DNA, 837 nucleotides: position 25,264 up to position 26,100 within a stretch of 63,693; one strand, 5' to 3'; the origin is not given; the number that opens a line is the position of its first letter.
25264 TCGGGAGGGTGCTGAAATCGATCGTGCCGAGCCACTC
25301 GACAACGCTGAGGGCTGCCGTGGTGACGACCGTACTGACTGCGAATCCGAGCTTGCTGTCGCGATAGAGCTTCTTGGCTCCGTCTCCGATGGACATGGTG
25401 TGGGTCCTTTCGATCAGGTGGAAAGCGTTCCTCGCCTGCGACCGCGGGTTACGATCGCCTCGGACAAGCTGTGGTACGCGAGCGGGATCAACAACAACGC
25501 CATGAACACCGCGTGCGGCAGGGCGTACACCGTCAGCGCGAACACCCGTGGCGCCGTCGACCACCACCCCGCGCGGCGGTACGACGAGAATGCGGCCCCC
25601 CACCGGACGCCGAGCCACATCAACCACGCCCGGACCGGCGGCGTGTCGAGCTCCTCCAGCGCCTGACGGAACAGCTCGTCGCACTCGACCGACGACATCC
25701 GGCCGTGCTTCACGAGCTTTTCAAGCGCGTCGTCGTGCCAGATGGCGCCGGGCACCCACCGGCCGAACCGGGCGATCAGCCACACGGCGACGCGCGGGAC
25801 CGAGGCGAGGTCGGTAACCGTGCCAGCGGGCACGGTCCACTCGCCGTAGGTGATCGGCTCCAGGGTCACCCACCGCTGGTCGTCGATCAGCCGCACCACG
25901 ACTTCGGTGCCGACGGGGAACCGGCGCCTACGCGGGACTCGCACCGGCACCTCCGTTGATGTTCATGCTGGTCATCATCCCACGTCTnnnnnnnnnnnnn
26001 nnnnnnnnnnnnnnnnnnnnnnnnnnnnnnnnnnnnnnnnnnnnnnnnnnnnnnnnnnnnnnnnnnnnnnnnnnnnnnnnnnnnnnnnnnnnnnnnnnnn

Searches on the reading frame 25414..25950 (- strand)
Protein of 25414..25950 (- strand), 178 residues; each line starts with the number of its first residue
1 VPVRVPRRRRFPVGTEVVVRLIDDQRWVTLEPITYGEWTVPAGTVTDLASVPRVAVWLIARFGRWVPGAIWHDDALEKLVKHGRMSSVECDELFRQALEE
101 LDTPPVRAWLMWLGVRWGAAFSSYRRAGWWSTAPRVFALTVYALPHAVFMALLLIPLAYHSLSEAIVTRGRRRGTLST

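Call 71: search_protein_families(library=pfam, proteins=[window:25414-25950:-], max_evalue=0.001)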
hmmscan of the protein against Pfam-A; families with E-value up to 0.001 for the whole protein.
window:25414-25950:- (178 aa): 1 family
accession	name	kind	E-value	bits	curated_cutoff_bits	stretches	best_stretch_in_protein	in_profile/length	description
PF07087.16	DUF1353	-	8.6e-20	70.6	22.5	1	36-115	15-91/91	Protein of unknown function (DUF1353)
